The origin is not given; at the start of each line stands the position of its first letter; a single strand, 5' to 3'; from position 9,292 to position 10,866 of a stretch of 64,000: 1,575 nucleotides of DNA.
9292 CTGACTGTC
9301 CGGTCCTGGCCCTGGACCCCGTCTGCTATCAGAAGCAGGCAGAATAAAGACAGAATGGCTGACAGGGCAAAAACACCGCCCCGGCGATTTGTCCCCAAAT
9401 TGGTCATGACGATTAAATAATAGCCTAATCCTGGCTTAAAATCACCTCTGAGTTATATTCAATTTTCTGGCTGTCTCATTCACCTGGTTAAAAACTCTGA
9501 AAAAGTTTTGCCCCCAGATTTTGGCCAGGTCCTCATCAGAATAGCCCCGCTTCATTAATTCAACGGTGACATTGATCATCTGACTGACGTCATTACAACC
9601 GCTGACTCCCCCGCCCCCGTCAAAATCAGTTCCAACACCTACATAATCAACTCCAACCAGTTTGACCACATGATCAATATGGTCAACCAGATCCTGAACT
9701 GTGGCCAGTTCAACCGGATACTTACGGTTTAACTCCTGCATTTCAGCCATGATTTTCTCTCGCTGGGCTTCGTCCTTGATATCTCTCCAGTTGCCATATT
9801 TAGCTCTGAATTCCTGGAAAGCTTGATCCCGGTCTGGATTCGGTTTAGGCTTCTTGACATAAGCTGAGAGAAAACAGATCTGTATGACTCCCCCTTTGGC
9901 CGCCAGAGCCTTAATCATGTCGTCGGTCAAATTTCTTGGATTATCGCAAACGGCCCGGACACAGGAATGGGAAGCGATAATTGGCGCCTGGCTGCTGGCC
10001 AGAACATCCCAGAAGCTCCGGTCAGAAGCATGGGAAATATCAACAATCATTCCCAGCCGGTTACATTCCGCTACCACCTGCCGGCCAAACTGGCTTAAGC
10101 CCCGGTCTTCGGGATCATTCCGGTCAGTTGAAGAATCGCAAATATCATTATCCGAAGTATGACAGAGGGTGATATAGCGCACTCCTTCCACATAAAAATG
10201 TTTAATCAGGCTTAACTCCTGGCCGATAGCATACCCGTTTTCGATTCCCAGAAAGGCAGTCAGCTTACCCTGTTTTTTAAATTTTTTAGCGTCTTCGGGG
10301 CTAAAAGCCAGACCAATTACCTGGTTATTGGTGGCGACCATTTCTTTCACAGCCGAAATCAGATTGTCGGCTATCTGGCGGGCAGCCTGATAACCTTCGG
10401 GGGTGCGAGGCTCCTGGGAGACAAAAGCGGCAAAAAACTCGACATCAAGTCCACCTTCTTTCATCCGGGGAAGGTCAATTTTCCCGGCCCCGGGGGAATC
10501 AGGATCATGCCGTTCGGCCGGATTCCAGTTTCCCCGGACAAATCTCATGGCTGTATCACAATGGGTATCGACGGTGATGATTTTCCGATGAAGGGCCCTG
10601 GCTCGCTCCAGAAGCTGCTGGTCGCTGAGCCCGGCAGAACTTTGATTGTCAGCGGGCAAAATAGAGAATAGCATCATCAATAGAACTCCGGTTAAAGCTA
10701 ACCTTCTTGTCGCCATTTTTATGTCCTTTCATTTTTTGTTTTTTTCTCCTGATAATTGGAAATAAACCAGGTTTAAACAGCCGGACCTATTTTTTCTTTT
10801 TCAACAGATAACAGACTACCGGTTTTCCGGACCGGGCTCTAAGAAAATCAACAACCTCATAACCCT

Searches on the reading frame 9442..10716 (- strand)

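Call 48: search_protein_families(library=pfam, proteins=[window:9442-10716:-], max_evalue=0.00001)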
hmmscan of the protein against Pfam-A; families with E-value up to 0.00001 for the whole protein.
window:9442-10716:- (424 aa): 1 family
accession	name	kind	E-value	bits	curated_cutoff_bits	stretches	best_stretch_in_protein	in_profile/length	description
PF01244.27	Peptidase_M19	-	6.7e-110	367.6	26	1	42-411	2-319/319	Membrane dipeptidase (Peptidase family M19)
